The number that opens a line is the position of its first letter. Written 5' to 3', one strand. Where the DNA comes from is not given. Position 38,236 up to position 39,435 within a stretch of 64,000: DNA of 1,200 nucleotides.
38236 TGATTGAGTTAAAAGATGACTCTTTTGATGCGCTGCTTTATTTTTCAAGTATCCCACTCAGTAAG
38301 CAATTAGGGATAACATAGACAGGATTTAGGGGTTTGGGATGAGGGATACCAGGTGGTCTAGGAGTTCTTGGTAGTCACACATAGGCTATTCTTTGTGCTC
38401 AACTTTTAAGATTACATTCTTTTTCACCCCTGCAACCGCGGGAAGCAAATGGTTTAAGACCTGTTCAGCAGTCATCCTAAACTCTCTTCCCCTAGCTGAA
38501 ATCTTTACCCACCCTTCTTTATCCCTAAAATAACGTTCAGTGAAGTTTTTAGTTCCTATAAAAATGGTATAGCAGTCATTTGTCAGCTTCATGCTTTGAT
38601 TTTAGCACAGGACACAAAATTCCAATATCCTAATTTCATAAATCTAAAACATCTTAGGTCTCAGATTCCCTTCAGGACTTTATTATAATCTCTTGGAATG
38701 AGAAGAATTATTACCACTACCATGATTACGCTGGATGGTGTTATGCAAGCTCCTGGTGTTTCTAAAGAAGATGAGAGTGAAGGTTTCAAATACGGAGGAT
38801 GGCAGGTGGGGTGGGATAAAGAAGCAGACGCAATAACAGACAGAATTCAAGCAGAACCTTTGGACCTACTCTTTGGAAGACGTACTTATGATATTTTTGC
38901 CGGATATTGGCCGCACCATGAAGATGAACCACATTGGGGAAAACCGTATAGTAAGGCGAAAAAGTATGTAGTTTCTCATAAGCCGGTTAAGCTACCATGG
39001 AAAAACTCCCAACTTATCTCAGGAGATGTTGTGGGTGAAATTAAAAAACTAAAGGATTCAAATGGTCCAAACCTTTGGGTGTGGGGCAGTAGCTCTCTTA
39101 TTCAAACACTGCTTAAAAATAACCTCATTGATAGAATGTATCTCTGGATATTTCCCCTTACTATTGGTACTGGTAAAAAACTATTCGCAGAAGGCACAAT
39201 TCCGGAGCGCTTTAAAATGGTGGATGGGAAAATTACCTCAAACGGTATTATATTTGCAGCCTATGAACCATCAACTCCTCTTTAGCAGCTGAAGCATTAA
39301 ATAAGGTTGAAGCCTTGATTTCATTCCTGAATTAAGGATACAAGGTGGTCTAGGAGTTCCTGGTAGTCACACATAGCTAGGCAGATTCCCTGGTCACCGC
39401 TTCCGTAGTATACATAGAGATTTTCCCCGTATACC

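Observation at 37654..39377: Cassette-like organisation next to tRNA-Asn: two unrelated small genes share the same 24-nt 5' motif and the same 34-nt 3' motif.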

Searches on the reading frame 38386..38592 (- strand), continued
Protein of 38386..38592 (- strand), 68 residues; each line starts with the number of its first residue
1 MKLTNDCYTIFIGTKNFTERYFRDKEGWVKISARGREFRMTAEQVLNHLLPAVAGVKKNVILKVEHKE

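Call 71: search_protein_families(library=pfam, alignment_id=A1, max_evalue=1)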
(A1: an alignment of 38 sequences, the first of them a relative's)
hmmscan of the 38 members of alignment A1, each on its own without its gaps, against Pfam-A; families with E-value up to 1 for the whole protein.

A. member 1, P0391 (68 aa): 0 families

B. families by the number of members that match (of 38 scanned): 12 families
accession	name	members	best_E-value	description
PF17138.9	DUF5111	10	0.019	Domain of unknown function (DUF5111)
PF09154.16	Alpha-amy_C_pro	2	0.052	Alpha-amylase C-terminal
PF21423.2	AhtL-like_1st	1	0.028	Pyrogallol hydroxytransferase large subunit-like, domain 1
PF03171.26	2OG-FeII_Oxy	1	0.077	2OG-Fe(II) oxygenase superfamily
PF11313.14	DUF3116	1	0.1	Protein of unknown function (DUF3116)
PF05363.17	Herpes_US12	1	0.1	Herpesvirus US12 family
PF00557.29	Peptidase_M24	1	0.12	Metallopeptidase family M24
PF11972.14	HTH_13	1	0.15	HTH DNA binding domain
PF14189.11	DUF4312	1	0.17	Domain of unknown function (DUF4312)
PF14292.12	SusE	1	0.21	SusE outer membrane protein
PF16053.10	MRP-S34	1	0.28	Mitochondrial 28S ribosomal protein S34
PF13124.11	DUF3963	1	0.59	Protein of unknown function (DUF3963)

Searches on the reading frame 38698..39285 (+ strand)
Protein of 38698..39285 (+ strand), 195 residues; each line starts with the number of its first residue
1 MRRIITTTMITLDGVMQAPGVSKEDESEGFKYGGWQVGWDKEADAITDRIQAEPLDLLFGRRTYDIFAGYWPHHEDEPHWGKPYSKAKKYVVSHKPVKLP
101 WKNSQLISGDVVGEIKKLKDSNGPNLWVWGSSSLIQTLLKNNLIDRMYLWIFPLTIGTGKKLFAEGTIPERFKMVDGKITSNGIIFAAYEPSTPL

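Call 9: search_protein_families(library=pfam, proteins=[window:38698-39285:+], max_evalue=0.01)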
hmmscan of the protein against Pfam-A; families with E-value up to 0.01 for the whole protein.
window:38698-39285:+ (195 aa): 1 family
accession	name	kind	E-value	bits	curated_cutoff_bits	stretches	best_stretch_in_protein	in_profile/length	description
PF01872.23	RibD_C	-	2.8e-18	66.9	24.1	1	4-184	3-195/197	RibD C-terminal domain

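Call 10: search_protein_families(library=ncbifam, proteins=[window:38698-39285:+], max_evalue=0.01)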
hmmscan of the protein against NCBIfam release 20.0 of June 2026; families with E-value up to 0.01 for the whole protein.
window:38698-39285:+ (195 aa): 0 families

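Call 11: find_encoding_contigs(protein=window:38698-39285:+, flank=10000, max_places=10)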
Protein window:38698-39285:+ (195 aa): no gene with exactly this product is on record in the collection.

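Call 18: find_homologous_proteins(query=window:38698-39282:+, max_evalue=1e-30)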
Query window:38698-39282:+ (195 aa): 7822 proteins with E <= 1e-30 among 8000 candidates; the best 120 are listed.
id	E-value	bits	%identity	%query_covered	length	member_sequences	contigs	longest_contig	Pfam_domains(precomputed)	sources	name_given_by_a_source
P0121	7.5e-131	452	100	100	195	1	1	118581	PF01872.23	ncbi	ncbi:MAG: dihydrofolate reductase family protein [Candidatus Levyibacteriota bacterium]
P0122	2.9e-111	388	84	100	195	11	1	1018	PF01872.23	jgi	jgi:dihydrofolate reductase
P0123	4.0e-110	384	84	100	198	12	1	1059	PF01872.23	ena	-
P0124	1.7e-108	379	83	100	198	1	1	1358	PF01872.23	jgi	jgi:dihydrofolate reductase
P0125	3.0e-108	378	83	100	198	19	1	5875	PF01872.23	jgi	jgi:dihydrofolate reductase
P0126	7.0e-108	377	82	100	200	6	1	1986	PF01872.23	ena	-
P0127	9.2e-108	376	81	100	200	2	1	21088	PF01872.23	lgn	-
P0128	6.1e-107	374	79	100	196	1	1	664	PF01872.23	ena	-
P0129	1.4e-106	373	81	100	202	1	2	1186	PF01872.23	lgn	-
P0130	3.3e-106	371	81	100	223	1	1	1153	PF01872.23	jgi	jgi:dihydrofolate reductase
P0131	3.5e-106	371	79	100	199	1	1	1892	PF01872.23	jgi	jgi:dihydrofolate reductase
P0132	6.7e-106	370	81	100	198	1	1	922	PF01872.23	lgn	-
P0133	9.0e-106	370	78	100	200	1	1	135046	PF01872.23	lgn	-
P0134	9.0e-106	370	80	100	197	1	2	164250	PF01872.23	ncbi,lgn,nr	ncbi:MAG TPA: dihydrofolate reductase family protein [Patescibacteria group bacterium]|nr:dihydrofol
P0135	1.0e-105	370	81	100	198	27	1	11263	PF01872.23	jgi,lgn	jgi:dihydrofolate reductase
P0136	1.3e-105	369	82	100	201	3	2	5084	PF01872.23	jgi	jgi:dihydrofolate reductase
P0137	1.6e-104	366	79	100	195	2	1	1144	PF01872.23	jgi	jgi:dihydrofolate reductase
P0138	2.2e-103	362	83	96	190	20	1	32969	PF01872.23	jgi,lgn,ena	-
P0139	3.8e-103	361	82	96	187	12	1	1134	PF01872.23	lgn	-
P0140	4.4e-103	361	82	96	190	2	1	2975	PF01872.23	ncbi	-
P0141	5.7e-103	361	81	96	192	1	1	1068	PF01872.23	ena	-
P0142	9.7e-103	360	81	96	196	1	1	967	PF01872.23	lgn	-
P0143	1.8e-102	359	77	100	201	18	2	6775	PF01872.23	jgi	jgi:dihydrofolate reductase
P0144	2.9e-102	359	78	100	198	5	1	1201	PF01872.23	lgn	-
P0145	3.9e-102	358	80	96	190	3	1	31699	PF01872.23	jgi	jgi:dihydrofolate reductase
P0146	4.9e-102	358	80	100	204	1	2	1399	PF01872.23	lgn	-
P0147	2.5e-101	355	80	100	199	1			PF01872.23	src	-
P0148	2.9e-101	355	76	100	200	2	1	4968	PF01872.23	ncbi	-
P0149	6.6e-101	354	76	100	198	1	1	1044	PF01872.23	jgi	jgi:dihydrofolate reductase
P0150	7.0e-101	354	78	98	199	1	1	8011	PF01872.23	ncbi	-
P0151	9.8e-101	354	77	100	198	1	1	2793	PF01872.23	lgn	-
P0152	1.7e-100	353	81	96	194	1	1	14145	PF01872.23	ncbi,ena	-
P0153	2.1e-100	352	79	99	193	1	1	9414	PF01872.23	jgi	jgi:dihydrofolate reductase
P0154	4.2e-100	351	75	100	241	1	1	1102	PF01872.23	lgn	-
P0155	7.3e-100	351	78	99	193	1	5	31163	PF01872.23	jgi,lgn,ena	-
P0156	8.2e-100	351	80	96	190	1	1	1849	PF01872.23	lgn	-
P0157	1.5e-99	350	78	99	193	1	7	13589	PF01872.23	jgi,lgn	jgi:dihydrofolate reductase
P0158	2.7e-99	349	80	96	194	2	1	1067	PF01872.23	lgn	-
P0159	3.4e-99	348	80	96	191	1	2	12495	PF01872.23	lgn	-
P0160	6.2e-99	348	79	96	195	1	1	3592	PF01872.23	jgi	jgi:dihydrofolate reductase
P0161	7.1e-99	347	78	99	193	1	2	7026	PF01872.23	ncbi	-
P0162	8.0e-99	347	74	100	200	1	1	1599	PF01872.23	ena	-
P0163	1.0e-98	347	75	100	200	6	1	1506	PF01872.23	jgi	jgi:dihydrofolate reductase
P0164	1.1e-98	347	78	99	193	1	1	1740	PF01872.23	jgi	jgi:dihydrofolate reductase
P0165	1.2e-98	347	80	94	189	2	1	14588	PF01872.23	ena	-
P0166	2.0e-98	346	75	100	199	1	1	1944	PF01872.23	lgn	-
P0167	2.9e-98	345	74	100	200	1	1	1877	PF01872.23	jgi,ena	-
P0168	4.4e-98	345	78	96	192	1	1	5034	PF01872.23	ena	-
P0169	8.0e-98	344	74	100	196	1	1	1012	PF01872.23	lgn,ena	-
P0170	9.1e-98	344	80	94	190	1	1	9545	PF01872.23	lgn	-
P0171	1.2e-97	343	76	100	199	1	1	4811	PF01872.23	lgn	-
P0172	1.6e-97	343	76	96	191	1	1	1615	PF01872.23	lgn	-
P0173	1.7e-97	343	74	100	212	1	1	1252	PF01872.23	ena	-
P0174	2.2e-97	343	78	96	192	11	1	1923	PF01872.23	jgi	jgi:dihydrofolate reductase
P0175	3.5e-97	342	74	100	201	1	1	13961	PF01872.23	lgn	-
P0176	4.5e-97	342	76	100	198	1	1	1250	PF01872.23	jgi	jgi:dihydrofolate reductase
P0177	1.4e-96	340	74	100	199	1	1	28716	PF01872.23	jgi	jgi:dihydrofolate reductase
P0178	1.3e-95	337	73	100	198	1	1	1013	PF01872.23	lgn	-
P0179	1.6e-95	337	71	100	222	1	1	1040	PF01872.23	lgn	-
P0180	2.7e-95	336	74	100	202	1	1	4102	PF01872.23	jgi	jgi:dihydrofolate reductase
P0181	2.8e-95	336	73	100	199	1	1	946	PF01872.23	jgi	jgi:dihydrofolate reductase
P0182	2.8e-95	336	70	100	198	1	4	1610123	PF01872.23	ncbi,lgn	-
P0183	1.9e-94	333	74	100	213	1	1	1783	PF01872.23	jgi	jgi:dihydrofolate reductase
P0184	2.7e-94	333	71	100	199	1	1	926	PF01872.23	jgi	jgi:dihydrofolate reductase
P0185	4.0e-94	332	71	100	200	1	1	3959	PF01872.23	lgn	-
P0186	5.4e-94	332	72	100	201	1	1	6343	PF01872.23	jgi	jgi:dihydrofolate reductase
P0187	1.9e-93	330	73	100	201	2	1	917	PF01872.23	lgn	-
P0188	2.2e-93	330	75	100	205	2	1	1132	PF01872.23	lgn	-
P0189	3.8e-93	329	74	100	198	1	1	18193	PF01872.23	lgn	-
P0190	5.3e-93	328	74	100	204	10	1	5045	PF01872.23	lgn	-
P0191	1.1e-92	327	75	96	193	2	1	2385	PF01872.23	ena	-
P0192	1.3e-92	327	75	100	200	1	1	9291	PF01872.23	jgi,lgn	jgi:dihydrofolate reductase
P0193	1.5e-92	327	71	100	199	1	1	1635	PF01872.23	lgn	-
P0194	2.4e-92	326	73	100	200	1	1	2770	PF01872.23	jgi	jgi:dihydrofolate reductase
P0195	3.9e-92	325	76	96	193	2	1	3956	PF01872.23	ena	-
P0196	6.3e-92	325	73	100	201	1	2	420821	PF01872.23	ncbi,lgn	-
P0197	6.5e-92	325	72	100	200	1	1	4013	PF01872.23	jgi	jgi:dihydrofolate reductase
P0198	6.8e-92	325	73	100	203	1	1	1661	PF01872.23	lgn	-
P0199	6.8e-92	325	73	98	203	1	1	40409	PF01872.23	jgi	jgi:dihydrofolate reductase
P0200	7.2e-92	325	72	100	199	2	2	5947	PF01872.23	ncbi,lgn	-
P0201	8.1e-92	324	72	96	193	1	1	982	PF01872.23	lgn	-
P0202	1.2e-91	324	75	96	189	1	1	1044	PF01872.23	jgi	-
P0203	1.2e-91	324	72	100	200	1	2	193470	PF01872.23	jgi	jgi:dihydrofolate reductase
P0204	1.3e-91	324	72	100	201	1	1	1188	PF01872.23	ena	-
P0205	2.3e-91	323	71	100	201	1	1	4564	PF01872.23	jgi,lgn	-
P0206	2.4e-91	323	73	100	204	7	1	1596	PF01872.23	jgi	jgi:dihydrofolate reductase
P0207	2.5e-91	323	70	100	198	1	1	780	PF01872.23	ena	-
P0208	2.5e-91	323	74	96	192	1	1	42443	PF01872.23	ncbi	-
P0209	4.7e-91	322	71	100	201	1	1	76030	PF01872.23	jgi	jgi:dihydrofolate reductase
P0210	4.9e-91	322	75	100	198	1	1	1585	PF01872.23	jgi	jgi:dihydrofolate reductase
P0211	6.3e-91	322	71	100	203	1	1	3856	PF01872.23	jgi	jgi:dihydrofolate reductase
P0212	6.5e-91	321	70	100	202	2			PF01872.23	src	-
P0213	6.9e-91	321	72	100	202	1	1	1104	PF01872.23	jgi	jgi:dihydrofolate reductase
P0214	8.4e-91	321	71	100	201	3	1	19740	PF01872.23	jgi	jgi:dihydrofolate reductase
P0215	1.6e-90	320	71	100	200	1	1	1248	PF01872.23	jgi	jgi:dihydrofolate reductase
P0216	1.8e-90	320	72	100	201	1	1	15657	PF01872.23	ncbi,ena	-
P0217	2.2e-90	320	73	100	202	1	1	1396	PF01872.23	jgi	jgi:dihydrofolate reductase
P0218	2.6e-90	320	73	96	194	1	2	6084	PF01872.23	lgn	-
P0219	2.6e-90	319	73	96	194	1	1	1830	PF01872.23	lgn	-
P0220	2.8e-90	319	70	100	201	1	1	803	PF01872.23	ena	-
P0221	3.6e-90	319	73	100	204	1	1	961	PF01872.23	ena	-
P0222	3.9e-90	319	72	100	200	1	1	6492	PF01872.23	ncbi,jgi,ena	-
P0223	4.5e-90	319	69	100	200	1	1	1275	PF01872.23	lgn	-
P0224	5.0e-90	319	69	100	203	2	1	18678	PF01872.23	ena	-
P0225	5.9e-90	318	73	100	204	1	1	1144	PF01872.23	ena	-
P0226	6.3e-90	318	72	100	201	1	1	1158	PF01872.23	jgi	jgi:dihydrofolate reductase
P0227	6.6e-90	318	73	100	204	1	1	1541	PF01872.23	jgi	jgi:dihydrofolate reductase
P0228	6.9e-90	318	71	96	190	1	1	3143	PF01872.23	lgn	-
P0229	7.2e-90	318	70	100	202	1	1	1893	PF01872.23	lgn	-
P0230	8.6e-90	318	71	100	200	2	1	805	PF01872.23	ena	-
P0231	9.0e-90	318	71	100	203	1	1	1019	PF01872.23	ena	-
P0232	1.0e-89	318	71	100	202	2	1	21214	PF01872.23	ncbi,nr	ncbi:MAG TPA: dihydrofolate reductase family protein [Candidatus Saccharimonadales bacterium]|nr:dih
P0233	1.1e-89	317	70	100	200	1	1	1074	PF01872.23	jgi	jgi:dihydrofolate reductase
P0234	1.2e-89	317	71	100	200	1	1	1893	PF01872.23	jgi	-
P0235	1.4e-89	317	72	100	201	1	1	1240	PF01872.23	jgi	jgi:dihydrofolate reductase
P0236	1.8e-89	317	73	100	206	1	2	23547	PF01872.23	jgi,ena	-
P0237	2.0e-89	317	73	98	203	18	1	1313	PF01872.23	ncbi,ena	-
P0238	2.4e-89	316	70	100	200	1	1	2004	PF01872.23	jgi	-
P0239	2.8e-89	316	68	100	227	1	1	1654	PF01872.23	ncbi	-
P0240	4.1e-89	316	71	100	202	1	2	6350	PF01872.23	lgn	-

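Call 21: find_encoding_contigs(protein=P0138, flank=6000, max_places=4)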
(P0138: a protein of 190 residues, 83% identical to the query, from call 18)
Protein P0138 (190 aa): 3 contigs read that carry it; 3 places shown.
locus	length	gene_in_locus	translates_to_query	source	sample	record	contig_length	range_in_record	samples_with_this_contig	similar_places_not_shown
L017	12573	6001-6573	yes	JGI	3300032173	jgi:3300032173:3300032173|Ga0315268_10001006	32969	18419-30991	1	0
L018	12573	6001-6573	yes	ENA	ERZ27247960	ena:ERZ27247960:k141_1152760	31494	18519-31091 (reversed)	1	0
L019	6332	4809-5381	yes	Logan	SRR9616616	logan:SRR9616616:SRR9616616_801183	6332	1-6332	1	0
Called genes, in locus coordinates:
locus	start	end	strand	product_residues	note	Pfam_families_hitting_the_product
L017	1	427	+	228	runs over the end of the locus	PF04029:2-ph_phosp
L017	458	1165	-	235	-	PF01797:Y1_Tnp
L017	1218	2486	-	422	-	PF00709:Adenylsucc_synt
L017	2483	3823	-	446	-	PF00206:Lyase_1, PF08328:ASL_C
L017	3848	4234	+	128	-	PF02675:AdoMet_dc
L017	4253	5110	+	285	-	PF00657:Lipase_GDSL, PF13472:Lipase_GDSL_2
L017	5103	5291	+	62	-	-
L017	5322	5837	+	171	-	-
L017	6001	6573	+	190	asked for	PF01872:RibD_C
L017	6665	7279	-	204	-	-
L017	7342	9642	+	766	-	-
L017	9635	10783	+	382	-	-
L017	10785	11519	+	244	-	-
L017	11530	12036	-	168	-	PF04307:YdjM (weak)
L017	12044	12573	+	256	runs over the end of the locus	PF03734:YkuD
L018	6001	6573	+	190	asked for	PF01872:RibD_C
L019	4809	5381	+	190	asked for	PF01872:RibD_C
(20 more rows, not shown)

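Call 60: find_encoding_contigs(protein=P0125, flank=6000, max_places=4)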
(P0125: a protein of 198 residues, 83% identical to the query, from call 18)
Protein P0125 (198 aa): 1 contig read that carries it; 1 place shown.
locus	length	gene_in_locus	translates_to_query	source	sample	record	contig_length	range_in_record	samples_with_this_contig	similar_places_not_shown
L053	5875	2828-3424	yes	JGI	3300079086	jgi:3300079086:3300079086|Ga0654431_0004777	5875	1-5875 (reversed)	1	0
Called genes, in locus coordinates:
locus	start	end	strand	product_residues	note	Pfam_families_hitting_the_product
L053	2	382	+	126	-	?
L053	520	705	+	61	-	PF00471:Ribosomal_L33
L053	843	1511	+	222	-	-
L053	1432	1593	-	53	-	-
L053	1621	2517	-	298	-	PF00872:Transposase_mut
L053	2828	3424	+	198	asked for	PF01872:RibD_C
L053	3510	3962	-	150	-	-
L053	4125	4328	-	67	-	-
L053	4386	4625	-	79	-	-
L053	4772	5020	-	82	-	-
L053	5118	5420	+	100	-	-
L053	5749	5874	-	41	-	?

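Call 87: find_encoding_contigs(protein=P0122, flank=3000, max_places=10)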
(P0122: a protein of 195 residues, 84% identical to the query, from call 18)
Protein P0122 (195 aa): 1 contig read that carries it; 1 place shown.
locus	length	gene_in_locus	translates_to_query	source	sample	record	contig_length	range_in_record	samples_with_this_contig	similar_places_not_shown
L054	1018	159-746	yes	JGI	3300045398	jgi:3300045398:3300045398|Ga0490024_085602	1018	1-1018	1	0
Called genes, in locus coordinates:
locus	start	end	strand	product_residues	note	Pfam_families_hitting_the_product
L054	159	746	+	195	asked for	PF01872:RibD_C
